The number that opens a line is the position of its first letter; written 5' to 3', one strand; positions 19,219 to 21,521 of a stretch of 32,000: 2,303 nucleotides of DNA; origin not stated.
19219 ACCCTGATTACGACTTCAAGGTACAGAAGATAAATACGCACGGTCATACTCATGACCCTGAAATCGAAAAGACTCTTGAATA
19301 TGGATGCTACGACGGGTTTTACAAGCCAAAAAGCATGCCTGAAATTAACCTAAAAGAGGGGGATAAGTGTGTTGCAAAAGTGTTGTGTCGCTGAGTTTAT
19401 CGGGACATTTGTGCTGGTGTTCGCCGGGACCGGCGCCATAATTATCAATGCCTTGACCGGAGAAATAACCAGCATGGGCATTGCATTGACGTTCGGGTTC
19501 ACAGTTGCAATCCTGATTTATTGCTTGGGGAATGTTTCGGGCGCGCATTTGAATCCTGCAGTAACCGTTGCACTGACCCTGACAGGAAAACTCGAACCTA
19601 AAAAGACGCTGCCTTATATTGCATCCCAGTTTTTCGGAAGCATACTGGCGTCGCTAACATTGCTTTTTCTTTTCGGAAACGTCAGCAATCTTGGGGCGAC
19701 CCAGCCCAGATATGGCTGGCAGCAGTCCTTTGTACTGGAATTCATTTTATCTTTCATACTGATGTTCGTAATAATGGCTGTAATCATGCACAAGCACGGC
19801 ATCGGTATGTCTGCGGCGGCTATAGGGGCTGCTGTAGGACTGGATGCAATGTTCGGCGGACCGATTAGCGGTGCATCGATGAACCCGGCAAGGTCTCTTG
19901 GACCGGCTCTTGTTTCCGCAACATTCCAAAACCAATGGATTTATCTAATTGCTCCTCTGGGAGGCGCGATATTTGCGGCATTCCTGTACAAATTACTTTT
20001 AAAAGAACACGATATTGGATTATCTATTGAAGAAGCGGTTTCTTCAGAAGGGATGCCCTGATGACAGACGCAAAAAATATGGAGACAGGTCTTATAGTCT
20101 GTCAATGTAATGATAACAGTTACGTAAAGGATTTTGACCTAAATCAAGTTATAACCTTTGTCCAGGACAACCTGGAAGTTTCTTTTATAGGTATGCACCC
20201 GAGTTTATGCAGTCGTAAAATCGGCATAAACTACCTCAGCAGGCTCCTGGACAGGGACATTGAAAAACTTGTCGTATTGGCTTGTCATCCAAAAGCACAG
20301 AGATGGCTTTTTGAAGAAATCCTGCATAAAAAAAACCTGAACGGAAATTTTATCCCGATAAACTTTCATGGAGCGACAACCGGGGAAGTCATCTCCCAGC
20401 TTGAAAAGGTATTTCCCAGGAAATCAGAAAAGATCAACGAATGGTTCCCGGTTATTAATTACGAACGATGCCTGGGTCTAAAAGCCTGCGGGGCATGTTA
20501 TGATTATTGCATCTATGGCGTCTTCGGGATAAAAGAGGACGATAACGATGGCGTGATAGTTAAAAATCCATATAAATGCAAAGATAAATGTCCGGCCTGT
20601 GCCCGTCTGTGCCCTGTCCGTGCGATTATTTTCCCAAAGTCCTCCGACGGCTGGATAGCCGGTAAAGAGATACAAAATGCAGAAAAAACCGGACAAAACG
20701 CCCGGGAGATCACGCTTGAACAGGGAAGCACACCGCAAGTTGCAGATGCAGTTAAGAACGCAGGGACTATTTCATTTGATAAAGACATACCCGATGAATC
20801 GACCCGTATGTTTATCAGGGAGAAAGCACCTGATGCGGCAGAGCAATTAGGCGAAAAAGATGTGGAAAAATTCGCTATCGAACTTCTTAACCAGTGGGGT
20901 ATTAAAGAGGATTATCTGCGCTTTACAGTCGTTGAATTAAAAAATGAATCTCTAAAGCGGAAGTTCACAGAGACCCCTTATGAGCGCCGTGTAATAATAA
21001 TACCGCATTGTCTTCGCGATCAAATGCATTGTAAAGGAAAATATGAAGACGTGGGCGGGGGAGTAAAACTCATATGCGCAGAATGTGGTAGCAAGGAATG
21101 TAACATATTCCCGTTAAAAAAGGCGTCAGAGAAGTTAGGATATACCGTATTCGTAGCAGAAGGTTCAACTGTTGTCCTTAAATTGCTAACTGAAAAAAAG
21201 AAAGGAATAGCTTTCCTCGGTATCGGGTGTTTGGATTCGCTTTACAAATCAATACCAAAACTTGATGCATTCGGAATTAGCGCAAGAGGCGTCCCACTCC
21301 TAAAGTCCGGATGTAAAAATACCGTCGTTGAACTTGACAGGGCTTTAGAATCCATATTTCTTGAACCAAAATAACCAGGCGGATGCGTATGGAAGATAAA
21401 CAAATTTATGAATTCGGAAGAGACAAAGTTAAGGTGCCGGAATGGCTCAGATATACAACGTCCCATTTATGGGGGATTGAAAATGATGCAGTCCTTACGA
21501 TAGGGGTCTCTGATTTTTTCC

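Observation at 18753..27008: Ten-gene coupled operon mixing metalloid-handling parts (DGC, NIP-like channel, ArsA, ArsD-like) with redox, lipoyl, terpene-cyclase-like, surface and MacB-type export components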

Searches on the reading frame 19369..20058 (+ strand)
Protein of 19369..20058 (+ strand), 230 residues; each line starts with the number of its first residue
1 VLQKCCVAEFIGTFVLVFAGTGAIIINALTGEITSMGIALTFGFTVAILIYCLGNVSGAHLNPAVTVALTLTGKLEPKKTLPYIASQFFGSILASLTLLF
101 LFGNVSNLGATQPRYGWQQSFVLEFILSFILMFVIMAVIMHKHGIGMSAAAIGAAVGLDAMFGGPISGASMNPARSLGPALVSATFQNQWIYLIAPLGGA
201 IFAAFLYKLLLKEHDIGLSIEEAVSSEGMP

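Call 3: search_protein_families(library=pfam, proteins=[window:19369-20058:+], max_evalue=0.01)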
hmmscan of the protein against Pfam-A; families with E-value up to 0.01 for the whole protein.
window:19369-20058:+ (230 aa): 1 family
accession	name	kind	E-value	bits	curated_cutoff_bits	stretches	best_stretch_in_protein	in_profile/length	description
PF00230.25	MIP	-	7.5e-56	189.8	25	1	4-207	9-222/222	Major intrinsic protein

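Call 4: search_protein_families(library=ncbifam, proteins=[window:19369-20058:+], max_evalue=0.01)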
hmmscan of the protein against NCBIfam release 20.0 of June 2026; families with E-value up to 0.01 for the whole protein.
window:19369-20058:+ (230 aa): 4 families
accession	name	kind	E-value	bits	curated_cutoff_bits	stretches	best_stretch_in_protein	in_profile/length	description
TIGR00861.1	MIP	subfamily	2.2e-51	174.8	171.25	1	8-207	1-224/224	MIP family channel protein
NF003838.0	PRK05420.1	equivalog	2.2e-40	138.6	256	1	4-214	3-230/231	aquaporin Z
NF045553.1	AquGlycerPorinGla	equivalog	1.1e-15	57.6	400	1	7-99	10-106/290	aquaglyceroporin Gla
NF043012.1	LacAcidTportLarD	equivalog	1.1e-09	38.1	390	1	7-211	5-235/237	D/L-lactic acid transporter LarD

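Call 57: search_solved_structures(query=window:19369-20058:+, max_evalue=1e-20, show_alignments=3)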
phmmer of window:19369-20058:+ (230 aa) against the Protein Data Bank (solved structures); distinct sequences matched with E-value up to 1e-20: 47.
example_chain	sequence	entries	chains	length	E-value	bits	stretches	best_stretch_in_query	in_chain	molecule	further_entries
7cjs_A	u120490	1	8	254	3.2e-38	135.1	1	3-211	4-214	Aquaporin NIP2-1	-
7nl4_A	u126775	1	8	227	1e-37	133.4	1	3-210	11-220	Aquaporin NIP2-1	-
2zz9_A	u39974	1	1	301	2.8e-31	112.4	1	4-211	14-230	Aquaporin-4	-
3iyz_A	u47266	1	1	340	3.8e-31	111.9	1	4-211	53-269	Aquaporin-4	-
2d57_A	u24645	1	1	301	3.9e-31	111.9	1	4-211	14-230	Aquaporin-4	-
8v91_A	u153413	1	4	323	4.6e-31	111.7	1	4-210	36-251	Aquaporin-4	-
8v8s_A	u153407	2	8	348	5.7e-31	111.4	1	4-210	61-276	Aquaporin-4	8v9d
3gd8_A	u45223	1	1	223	2e-30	109.6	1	4-209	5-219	Aquaporin-4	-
3ne2_A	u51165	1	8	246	2e-30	109.6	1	26-213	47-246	Probable aquaporin AqpM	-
2evu_A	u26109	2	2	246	1.5e-28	103.5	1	2-212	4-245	Aquaporin aqpM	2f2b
7w7r_A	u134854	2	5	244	1.6e-28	103.3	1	4-212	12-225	Aquaporin 1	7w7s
1sor_A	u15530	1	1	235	4e-27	98.8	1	5-211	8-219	Aquaporin-0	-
5c5x_A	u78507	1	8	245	5e-27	98.5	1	4-223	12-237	Aquaporin-5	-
5dye_A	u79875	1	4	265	6.6e-27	98.1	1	4-223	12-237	Aquaporin-5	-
2b6o_A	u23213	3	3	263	7.1e-27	98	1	5-211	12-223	Lens fiber major intrinsic protein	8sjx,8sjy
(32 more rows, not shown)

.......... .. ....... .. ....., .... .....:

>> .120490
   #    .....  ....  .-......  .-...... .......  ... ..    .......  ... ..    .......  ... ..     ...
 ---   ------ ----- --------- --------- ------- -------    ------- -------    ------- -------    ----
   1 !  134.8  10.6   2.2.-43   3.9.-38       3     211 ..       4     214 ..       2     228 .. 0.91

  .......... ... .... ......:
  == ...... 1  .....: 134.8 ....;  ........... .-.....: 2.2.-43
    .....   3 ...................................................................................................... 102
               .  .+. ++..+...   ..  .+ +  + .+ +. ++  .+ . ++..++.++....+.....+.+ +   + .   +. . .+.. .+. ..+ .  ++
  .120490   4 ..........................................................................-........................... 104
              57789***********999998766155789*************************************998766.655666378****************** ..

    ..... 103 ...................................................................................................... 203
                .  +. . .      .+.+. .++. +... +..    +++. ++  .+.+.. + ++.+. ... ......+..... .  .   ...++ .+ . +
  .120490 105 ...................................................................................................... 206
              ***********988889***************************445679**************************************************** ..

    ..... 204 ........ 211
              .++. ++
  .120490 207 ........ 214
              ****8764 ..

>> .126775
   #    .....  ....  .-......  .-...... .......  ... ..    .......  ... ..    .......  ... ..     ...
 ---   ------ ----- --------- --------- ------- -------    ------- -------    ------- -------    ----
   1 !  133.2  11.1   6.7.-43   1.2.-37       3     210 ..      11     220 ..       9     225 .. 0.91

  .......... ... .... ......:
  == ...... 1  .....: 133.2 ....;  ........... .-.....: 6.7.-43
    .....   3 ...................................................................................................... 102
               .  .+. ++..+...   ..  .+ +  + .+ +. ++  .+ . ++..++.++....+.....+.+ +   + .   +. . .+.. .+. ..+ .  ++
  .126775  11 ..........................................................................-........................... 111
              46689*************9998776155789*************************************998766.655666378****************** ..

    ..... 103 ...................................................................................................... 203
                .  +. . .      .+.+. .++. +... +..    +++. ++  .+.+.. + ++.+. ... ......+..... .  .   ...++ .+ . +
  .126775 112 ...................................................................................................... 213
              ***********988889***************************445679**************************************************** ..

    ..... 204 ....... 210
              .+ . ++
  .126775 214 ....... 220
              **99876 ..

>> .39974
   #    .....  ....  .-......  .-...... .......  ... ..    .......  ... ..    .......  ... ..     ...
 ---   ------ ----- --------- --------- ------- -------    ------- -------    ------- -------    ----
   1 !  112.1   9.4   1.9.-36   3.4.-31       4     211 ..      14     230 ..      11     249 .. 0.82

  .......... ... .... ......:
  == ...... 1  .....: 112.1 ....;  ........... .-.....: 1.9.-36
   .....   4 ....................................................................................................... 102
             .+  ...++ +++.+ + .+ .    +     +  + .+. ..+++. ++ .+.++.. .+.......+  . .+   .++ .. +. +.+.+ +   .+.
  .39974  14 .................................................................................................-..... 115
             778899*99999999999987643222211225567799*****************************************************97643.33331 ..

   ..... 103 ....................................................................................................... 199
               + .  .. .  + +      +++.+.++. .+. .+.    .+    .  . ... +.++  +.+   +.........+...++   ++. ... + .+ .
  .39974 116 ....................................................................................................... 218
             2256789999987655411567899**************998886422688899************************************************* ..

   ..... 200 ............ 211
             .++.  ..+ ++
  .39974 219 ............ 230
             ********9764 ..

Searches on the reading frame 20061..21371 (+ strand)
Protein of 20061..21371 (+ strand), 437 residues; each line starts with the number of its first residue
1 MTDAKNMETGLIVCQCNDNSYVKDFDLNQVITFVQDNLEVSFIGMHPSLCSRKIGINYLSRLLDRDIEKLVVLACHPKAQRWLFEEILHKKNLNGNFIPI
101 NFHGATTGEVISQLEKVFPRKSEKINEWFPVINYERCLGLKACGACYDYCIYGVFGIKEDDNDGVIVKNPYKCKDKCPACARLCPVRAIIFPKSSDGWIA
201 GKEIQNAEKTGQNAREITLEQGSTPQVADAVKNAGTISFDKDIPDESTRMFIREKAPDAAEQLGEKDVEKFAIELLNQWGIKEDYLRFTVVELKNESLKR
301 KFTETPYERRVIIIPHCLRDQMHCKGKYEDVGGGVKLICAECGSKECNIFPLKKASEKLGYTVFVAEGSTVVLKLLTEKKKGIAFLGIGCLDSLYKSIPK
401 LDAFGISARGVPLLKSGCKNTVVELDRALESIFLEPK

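Call 3: search_protein_families(library=pfam, proteins=[window:20061-21371:+], max_evalue=0.01)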
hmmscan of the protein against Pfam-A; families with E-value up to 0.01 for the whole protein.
window:20061-21371:+ (437 aa): 4 families
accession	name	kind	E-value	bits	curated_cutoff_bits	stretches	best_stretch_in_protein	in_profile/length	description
PF01976.22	DUF116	-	3.8e-29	101.6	25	1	273-429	4-152/155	Protein of unknown function DUF116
PF12838.12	Fer4_7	-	0.0017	19.2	27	1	142-188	4-52/52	4Fe-4S dicluster domain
PF12837.12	Fer4_6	-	0.0017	18.7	25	1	129-155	1-24/24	4Fe-4S binding domain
PF13484.11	Fer4_16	-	0.0083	17.3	30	0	176-215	4-41/66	4Fe-4S double cluster binding domain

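Call 4: search_protein_families(library=ncbifam, proteins=[window:20061-21371:+], max_evalue=0.01)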
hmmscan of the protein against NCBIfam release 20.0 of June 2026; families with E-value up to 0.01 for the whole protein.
window:20061-21371:+ (437 aa): 10 families
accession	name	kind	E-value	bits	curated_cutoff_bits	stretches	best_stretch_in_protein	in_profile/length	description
NF040770.1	hetero_SS_HdrA2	exception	1.1e-07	30.4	1100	2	120-209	562-642/777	CoB-CoM heterodisulfide reductase HdrA2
NF048010.1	SfplDhtActHpsHDes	equivalog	6.3e-06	25.2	430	1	132-190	52-106/298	(2S)-3-sulfopropanediol dehydratase activating enzyme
NF040864.1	HgcB_ferredoxin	equivalog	3.8e-05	23.4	99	1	133-190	12-62/93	mercury methylation ferredoxin HgcB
NF041891.1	hdrA_Methbact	equivalog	4e-05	22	1300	1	9-90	3-79/762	ferredoxin:CoB-CoM heterodisulfide reductase subunit HdrA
NF042909.1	FMH_DH_FwdF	exception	5.9e-05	22.3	375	1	131-197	221-282/336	tungsten-dependent formylmethanofuran dehydrogenase subunit FwdF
NF043039.1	HgcAB_like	equivalog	7.8e-05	22.4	285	1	100-189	270-349/350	HgcAB-like fusion protein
NF041778.1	hetero_SS_HdrA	equivalog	0.00022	19.2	1400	1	1-100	1-96/771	ferredoxin:CoB-CoM heterodisulfide reductase subunit HdrA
NF004546.0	PRK05888.3-3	equivalog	0.00039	19.9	260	0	121-150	92-119/196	NADH-quinone oxidoreductase subunit NuoI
TIGR02179.1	PorD_KorD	subfamily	0.00088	19.3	60.05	1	129-190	19-73/78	2-oxoacid:acceptor oxidoreductase, delta subunit, pyruvate/2-ketoisovalerate family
NF007205.0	PRK09626.1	equivalog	0.0057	16.7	93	0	132-194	14-76/105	2-oxoglutarate-acceptor oxidoreductase subunit OorD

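Call 6: find_encoding_contigs(protein=window:20061-21371:+, flank=10000, max_places=6)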
Protein window:20061-21371:+ (437 aa): 6 contigs read that carry it; 1 place shown.
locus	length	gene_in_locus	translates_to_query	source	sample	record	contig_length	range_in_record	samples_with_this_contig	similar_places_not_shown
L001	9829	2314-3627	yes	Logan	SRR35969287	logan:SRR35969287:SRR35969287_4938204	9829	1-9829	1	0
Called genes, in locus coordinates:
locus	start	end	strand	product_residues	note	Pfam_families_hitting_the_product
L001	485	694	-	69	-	-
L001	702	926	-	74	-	-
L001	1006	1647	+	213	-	PF08859:DGC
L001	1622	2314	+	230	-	PF00230:MIP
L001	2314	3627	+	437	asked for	PF01976:DUF116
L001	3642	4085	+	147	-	PF01597:GCV_H, PF00364:Biotin_lipoyl (weak)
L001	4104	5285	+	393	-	PF13249:SQHop_cyclase_N (faint), PF07678:TED_complement (faint), PF13243:SQHop_cyclase_C (faint)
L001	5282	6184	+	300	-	PF01656:CbiA, PF02374:ArsA_ATPase, PF10609:ParA (weak), PF13614:AAA_31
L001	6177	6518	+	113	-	-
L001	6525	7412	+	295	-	-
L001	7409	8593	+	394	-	PF02687:FtsX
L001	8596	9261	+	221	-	PF00005:ABC_tran, PF02463:SMC_N (faint), PF13401:AAA_22 (faint), PF13304:AAA_21 (faint)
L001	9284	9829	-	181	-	?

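Call 7: find_homologous_proteins(query=window:20061-21371:+, max_evalue=0.00001)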
Query window:20061-21371:+ (437 aa): 7 proteins with E <= 0.00001 among 5298 candidates.
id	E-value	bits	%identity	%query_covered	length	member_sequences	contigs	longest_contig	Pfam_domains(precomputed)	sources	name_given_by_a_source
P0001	2.9e-278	941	94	100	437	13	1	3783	PF01976.24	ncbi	-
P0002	6.2e-270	913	90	100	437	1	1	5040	PF01976.24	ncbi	-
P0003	2.9e-259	878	87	100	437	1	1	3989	PF01976.24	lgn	-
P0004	6.7e-27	112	36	54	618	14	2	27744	PF01976.24,PF00348.23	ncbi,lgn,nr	ncbi:MAG: polyprenyl synthetase family protein [Thermoguttaceae bacterium]|nr:polyprenyl synthetase 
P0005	1.7e-23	101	35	40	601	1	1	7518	PF01976.24,PF00348.23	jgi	jgi:geranylgeranyl pyrophosphate synthase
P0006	2.3e-20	91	41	34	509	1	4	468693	PF01976.24,PF00348.23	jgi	jgi:geranylgeranyl diphosphate synthase, type II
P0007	1.7e-9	55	33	41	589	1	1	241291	PF01976.24,PF00348.23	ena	-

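Call 10: find_encoding_contigs(protein=P0006, flank=10000, max_places=3)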
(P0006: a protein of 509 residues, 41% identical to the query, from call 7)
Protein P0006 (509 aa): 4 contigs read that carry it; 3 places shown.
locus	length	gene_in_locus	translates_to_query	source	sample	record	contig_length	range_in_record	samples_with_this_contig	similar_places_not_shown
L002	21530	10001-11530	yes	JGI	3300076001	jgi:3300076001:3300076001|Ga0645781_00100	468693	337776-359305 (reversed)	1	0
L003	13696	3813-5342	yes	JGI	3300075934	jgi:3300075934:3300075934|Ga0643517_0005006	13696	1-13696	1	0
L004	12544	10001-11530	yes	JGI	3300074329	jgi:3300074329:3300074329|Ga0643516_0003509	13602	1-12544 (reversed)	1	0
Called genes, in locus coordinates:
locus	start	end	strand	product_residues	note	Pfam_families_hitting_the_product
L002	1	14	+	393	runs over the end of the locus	PF00392:GntR, PF13377:Peripla_BP_3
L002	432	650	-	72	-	-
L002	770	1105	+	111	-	-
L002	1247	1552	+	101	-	-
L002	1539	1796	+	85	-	-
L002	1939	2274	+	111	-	PF07589:PEP_exosort_dom (weak)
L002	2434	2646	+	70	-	-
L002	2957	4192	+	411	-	PF00483:NTP_transferase, PF12804:NTP_transf_3 (weak), PF24894:Hexapep_GlmU, PF25247:LbH_GLGC, PF25084:LbH_EIF2B (faint)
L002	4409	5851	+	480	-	PF02310:B12-binding, PF04055:Radical_SAM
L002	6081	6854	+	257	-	-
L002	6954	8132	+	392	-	PF01011:PQQ (faint), PF13570:Beta-prop_ACSF4 (weak), PF13360:PQQ_2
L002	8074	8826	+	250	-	PF12837:Fer4_6 (faint), PF13237:Fer4_10 (weak)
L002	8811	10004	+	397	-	PF04055:Radical_SAM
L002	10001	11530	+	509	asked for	PF01976:DUF116, PF00348:polyprenyl_synt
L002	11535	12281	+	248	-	PF00432:Prenyltrans (faint)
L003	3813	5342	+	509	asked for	PF01976:DUF116, PF00348:polyprenyl_synt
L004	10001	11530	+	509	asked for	PF01976:DUF116, PF00348:polyprenyl_synt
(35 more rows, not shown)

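Call 11: find_encoding_contigs(protein=P0004, flank=10000, max_places=3)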
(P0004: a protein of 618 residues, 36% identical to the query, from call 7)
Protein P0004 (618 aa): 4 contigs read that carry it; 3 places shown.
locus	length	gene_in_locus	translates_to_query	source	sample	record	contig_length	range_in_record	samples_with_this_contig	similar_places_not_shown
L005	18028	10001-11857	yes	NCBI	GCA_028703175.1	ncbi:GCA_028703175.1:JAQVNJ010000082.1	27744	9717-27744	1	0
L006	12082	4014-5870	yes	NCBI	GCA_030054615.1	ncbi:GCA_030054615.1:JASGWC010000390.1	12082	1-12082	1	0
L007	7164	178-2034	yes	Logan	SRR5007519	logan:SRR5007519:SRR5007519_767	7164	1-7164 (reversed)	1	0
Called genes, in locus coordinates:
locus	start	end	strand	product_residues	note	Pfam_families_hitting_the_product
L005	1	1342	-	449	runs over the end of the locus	PF02347:GDC-P, PF00266:Aminotran_5 (weak)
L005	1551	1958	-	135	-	PF01597:GCV_H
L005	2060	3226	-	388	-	PF01571:GCV_T, PF08669:GCV_T_C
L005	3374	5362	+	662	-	PF05448:AXE1 (weak), PF02129:Peptidase_S15 (weak), PF22244:GCE_fung (faint)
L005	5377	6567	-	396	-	PF04055:Radical_SAM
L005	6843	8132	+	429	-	PF01011:PQQ (faint), PF13360:PQQ_2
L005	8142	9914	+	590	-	PF00432:Prenyltrans (faint), PF13249:SQHop_cyclase_N, PF13243:SQHop_cyclase_C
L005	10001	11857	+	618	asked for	PF01976:DUF116, PF00348:polyprenyl_synt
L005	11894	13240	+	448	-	PF13579:Glyco_trans_4_4, PF13439:Glyco_transf_4, PF00534:Glycos_transf_1, PF13692:Glyco_trans_1_4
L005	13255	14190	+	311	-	PF13243:SQHop_cyclase_C (faint), PF00432:Prenyltrans (weak)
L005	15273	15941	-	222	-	-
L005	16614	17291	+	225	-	PF00005:ABC_tran, PF02463:SMC_N (faint), PF13304:AAA_21 (faint)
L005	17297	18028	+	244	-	?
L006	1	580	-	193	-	PF04055:Radical_SAM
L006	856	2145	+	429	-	PF01011:PQQ (faint), PF13360:PQQ_2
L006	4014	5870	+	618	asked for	PF01976:DUF116, PF00348:polyprenyl_synt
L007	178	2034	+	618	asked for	PF01976:DUF116, PF00348:polyprenyl_synt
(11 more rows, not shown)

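Call 97: search_solved_structures(query=window:20061-21371:+, max_evalue=1, show_alignments=1)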
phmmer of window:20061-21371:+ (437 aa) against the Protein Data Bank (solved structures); distinct sequences matched with E-value up to 1: 6.
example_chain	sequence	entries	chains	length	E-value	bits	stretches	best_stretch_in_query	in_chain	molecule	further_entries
7bkb_A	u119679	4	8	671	0.0012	20.8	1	128-190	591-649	CoB--CoM heterodisulfide reductase iron-sulfur subunit A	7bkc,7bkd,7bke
9sfi_A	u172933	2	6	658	0.013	17.4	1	130-191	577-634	CoB--CoM heterodisulfide reductase iron-sulfur subunit A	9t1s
8a8o_C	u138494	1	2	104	0.088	14.7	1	136-233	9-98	Beta-subunit of the PAPS reductase from Methanothermococcus thermolithotrophicus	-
1iqz_A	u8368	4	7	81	0.17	13.7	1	129-189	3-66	Ferredoxin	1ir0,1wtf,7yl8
4an7_B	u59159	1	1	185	0.48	12.2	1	24-105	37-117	TRYPSIN INHIBITOR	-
3nh7_H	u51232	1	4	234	0.77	11.6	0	313-358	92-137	Antibody fragment Fab AbD1556, heavy chain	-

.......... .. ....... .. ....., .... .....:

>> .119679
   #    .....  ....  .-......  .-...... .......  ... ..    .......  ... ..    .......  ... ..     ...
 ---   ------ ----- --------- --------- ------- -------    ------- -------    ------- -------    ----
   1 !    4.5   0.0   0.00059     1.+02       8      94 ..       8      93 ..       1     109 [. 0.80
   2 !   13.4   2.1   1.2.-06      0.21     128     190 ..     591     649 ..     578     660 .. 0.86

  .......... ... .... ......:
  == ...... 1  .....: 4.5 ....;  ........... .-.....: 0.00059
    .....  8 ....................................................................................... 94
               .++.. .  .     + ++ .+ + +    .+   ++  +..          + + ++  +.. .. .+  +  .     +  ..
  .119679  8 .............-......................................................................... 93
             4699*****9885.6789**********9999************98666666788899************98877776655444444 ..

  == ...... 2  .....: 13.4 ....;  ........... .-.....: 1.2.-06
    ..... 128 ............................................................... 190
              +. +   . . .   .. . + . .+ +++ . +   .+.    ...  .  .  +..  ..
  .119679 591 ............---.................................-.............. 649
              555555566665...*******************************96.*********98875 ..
